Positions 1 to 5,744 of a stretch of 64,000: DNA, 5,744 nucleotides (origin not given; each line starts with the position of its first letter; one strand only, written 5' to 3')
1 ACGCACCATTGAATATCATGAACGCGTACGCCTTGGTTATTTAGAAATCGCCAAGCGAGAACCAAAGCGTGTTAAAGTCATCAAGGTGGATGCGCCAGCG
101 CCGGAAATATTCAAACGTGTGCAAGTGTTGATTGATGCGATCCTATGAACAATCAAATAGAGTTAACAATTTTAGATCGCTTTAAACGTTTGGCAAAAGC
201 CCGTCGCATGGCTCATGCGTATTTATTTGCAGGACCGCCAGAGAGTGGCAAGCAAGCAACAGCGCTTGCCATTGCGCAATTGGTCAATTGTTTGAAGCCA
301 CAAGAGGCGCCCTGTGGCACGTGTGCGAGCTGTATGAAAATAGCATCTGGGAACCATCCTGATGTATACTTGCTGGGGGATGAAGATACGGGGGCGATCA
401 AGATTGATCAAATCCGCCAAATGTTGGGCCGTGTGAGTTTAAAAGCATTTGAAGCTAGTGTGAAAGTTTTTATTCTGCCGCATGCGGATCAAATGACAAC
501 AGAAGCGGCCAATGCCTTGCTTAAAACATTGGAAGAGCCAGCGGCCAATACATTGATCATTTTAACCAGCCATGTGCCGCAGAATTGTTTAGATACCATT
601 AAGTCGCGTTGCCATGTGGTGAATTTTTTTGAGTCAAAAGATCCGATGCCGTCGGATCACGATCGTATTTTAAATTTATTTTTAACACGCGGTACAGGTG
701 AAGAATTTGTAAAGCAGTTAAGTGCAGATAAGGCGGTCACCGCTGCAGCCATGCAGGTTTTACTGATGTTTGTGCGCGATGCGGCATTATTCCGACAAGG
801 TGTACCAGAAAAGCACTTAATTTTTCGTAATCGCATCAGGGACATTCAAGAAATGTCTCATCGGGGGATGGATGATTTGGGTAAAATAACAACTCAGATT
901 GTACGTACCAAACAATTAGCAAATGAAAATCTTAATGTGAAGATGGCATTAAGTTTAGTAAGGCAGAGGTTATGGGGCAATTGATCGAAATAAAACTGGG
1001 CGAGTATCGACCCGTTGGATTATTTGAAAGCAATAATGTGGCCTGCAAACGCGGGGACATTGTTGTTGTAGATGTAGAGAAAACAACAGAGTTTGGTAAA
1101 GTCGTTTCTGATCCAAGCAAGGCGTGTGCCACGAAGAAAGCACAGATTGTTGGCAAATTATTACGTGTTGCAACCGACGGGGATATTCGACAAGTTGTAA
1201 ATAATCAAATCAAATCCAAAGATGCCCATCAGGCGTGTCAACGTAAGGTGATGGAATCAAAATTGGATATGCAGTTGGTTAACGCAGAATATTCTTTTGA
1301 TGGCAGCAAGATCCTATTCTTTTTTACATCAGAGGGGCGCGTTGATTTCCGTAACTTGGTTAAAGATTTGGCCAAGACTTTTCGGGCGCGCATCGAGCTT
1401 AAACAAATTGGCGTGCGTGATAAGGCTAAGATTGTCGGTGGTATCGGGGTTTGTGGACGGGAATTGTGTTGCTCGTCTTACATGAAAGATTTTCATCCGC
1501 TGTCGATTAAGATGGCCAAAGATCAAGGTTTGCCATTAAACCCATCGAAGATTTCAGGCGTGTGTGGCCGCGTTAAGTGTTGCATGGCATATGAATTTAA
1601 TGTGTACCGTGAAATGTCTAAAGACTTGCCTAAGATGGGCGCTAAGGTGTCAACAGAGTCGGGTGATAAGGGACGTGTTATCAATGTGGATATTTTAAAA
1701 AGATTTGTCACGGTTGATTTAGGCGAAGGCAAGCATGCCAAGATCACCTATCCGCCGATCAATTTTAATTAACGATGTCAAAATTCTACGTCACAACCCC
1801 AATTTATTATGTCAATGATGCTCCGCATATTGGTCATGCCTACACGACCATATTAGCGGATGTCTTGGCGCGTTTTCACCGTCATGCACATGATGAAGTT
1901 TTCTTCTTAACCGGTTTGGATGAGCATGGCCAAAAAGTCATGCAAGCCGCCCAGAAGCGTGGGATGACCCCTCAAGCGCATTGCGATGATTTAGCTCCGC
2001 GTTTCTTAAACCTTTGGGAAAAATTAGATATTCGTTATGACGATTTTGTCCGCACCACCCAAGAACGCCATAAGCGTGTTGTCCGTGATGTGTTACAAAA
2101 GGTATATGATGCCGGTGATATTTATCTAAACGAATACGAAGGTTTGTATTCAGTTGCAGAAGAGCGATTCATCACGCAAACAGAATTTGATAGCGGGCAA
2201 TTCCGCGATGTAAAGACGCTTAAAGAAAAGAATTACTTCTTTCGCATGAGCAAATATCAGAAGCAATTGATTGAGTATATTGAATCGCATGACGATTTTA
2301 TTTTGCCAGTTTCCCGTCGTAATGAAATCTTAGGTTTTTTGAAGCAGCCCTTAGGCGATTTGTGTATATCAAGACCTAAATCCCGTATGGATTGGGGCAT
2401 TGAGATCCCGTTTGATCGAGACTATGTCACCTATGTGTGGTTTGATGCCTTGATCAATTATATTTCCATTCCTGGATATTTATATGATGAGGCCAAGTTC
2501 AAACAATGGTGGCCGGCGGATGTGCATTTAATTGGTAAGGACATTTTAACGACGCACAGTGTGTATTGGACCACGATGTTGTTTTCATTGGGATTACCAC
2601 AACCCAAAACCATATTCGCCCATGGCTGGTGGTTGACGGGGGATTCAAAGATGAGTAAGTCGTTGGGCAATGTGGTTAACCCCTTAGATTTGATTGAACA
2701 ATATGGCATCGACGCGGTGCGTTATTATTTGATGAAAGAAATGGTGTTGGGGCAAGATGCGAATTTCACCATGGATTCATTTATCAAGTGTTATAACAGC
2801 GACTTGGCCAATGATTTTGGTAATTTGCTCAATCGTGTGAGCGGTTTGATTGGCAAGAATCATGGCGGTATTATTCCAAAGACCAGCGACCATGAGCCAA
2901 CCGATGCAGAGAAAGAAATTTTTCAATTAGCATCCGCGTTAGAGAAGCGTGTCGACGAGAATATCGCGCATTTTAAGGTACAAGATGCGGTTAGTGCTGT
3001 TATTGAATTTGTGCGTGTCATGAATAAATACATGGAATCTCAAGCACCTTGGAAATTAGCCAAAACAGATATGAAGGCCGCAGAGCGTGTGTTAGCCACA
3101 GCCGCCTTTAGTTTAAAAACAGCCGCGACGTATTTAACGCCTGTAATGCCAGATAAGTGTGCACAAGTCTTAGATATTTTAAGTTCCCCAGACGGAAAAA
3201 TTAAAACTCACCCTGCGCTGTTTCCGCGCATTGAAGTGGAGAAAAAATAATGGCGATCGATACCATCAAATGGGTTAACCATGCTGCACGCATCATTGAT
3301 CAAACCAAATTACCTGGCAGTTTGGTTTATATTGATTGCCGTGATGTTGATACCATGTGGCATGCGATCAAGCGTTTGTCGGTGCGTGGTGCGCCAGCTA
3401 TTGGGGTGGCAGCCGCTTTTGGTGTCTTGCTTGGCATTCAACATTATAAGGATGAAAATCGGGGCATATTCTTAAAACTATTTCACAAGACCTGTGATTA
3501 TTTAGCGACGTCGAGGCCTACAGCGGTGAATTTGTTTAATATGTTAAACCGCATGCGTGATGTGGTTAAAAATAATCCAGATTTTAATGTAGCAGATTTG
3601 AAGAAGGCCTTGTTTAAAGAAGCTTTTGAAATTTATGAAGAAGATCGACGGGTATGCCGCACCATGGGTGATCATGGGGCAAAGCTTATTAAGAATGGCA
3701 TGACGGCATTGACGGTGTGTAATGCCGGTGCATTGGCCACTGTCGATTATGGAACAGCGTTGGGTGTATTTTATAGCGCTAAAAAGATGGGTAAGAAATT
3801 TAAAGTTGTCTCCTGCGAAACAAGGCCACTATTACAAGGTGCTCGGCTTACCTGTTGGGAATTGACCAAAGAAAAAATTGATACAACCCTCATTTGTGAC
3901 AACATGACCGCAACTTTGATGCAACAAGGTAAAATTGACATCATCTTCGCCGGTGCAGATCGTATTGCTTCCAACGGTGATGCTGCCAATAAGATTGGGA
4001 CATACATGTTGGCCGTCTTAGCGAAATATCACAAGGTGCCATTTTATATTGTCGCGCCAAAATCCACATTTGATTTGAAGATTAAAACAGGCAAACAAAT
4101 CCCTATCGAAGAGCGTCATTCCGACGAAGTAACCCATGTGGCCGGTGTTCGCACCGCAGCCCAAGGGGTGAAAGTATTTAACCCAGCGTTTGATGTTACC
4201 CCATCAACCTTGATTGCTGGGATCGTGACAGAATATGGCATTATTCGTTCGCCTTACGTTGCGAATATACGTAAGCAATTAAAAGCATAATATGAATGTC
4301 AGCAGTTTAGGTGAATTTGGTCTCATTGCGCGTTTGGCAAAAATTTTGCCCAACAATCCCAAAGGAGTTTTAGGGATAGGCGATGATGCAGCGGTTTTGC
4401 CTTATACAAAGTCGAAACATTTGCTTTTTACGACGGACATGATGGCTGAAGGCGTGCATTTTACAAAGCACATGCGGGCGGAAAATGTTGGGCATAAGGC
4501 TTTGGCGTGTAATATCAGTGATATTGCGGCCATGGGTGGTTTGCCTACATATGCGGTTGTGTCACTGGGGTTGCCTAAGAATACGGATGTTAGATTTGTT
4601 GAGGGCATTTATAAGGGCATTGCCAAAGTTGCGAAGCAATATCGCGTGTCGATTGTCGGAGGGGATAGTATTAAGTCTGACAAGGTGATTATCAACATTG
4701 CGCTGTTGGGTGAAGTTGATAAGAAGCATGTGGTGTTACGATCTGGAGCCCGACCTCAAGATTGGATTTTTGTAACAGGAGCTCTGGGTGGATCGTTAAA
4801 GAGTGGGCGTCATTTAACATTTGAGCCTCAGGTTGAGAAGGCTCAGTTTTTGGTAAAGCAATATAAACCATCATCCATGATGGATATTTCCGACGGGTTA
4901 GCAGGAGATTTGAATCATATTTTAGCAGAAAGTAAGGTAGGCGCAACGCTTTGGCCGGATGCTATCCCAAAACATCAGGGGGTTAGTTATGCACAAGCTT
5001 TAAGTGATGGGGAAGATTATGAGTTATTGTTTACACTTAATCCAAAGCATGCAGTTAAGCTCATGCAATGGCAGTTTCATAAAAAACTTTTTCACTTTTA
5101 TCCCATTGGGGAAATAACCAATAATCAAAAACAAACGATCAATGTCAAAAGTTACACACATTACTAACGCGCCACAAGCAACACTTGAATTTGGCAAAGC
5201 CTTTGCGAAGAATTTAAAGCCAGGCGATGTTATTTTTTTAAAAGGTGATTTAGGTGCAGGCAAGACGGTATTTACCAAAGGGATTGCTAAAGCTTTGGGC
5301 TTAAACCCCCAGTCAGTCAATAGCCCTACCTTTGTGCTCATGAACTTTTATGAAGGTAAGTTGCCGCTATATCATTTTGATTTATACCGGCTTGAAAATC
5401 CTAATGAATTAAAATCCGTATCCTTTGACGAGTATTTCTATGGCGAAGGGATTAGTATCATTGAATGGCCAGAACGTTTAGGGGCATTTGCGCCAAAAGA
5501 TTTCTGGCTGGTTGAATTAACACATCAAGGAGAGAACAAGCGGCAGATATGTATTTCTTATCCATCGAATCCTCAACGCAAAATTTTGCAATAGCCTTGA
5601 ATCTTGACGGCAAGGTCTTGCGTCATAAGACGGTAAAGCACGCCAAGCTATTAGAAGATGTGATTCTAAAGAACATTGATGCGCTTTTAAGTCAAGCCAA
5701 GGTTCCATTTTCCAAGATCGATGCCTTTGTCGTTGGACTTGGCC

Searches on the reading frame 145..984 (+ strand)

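Call 78: search_protein_families(library=pfam, proteins=[window:145-984:+], max_evalue=0.00001)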
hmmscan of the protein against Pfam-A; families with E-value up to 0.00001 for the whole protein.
window:145-984:+ (279 aa): 1 family
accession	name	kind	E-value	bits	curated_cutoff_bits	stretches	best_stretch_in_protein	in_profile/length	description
PF13177.12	DNA_pol3_delta2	-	2.1e-52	177.8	27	1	9-161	5-157/161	DNA polymerase III, delta subunit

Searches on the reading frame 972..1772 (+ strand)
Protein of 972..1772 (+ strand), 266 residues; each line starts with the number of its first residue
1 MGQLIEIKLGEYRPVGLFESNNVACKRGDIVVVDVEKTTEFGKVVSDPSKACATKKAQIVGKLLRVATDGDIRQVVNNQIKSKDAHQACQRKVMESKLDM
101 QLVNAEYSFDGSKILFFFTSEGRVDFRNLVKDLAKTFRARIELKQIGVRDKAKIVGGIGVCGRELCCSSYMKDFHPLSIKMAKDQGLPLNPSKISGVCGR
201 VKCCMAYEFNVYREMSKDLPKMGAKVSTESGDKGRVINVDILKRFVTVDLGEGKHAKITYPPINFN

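Call 78: search_protein_families(library=pfam, proteins=[window:972-1772:+], max_evalue=0.00001)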
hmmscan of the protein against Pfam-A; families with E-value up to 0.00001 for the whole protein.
window:972-1772:+ (266 aa): 1 family
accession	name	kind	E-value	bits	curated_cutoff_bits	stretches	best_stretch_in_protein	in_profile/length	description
PF04468.17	PSP1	-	1.7e-32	112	27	1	62-146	2-86/86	PSP1 C-terminal conserved region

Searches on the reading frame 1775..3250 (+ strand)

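Call 78: search_protein_families(library=pfam, proteins=[window:1775-3250:+], max_evalue=0.00001)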
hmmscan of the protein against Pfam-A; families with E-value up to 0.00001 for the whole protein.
window:1775-3250:+ (491 aa): 5 families
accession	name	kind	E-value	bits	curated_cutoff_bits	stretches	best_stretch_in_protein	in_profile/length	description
PF09334.17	tRNA-synt_1g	-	2.5e-104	349.6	20.1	2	149-355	178-390/391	tRNA synthetases class I (M)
PF00133.28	tRNA-synt_1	-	9e-30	104.2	22.7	2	220-330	300-412/414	tRNA synthetases class I (I, L, M and V)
PF01406.26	tRNA-synt_1e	-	2e-15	57.4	27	1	13-129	19-135/301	tRNA synthetases class I (C) catalytic domain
PF19303.5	Anticodon_3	-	9.1e-07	29.3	23.5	1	376-473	8-105/152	Anticodon binding domain of methionyl tRNA ligase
PF08264.19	Anticodon_1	-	8e-06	26.2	25.1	0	380-463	2-84/148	Anticodon-binding domain of tRNA ligase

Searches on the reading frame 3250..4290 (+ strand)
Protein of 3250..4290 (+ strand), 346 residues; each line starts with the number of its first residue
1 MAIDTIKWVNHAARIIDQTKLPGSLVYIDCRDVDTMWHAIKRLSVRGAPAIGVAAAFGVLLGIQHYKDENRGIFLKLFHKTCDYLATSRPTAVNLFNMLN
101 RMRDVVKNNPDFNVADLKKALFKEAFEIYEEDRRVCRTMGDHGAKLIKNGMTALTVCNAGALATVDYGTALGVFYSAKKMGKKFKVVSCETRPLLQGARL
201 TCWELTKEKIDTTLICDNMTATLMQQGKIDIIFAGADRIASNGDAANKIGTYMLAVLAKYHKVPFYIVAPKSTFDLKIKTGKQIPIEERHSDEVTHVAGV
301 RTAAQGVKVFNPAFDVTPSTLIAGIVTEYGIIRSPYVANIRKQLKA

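Call 78: search_protein_families(library=pfam, proteins=[window:3250-4290:+], max_evalue=0.00001)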
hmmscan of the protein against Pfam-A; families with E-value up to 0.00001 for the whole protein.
window:3250-4290:+ (346 aa): 1 family
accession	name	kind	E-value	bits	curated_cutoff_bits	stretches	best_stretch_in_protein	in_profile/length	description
PF01008.23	IF-2B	-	5.9e-87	291.9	22.4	1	45-333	2-279/280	Initiation factor 2 subunit family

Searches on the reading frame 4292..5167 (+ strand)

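Call 78: search_protein_families(library=pfam, proteins=[window:4292-5167:+], max_evalue=0.00001)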
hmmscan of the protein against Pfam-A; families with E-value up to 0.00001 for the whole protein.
window:4292-5167:+ (291 aa): 1 family
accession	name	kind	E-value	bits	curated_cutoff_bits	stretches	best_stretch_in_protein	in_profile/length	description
PF00586.29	AIRS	-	2.4e-29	102.5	24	1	30-142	1-112/112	AIR synthase related protein, N-terminal domain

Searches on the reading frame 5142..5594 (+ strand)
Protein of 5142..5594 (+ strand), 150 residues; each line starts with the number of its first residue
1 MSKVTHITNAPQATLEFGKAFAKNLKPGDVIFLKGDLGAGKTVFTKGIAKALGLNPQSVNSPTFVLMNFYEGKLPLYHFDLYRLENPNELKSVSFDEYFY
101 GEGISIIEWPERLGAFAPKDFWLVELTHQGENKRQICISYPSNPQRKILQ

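Call 78: search_protein_families(library=pfam, proteins=[window:5142-5594:+], max_evalue=0.00001)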
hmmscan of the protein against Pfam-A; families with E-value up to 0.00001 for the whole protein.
window:5142-5594:+ (150 aa): 1 family
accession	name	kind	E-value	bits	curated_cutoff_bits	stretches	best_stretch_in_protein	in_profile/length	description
PF02367.23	TsaE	-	2.5e-41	141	26.6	1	9-136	2-128/128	Threonylcarbamoyl adenosine biosynthesis protein TsaE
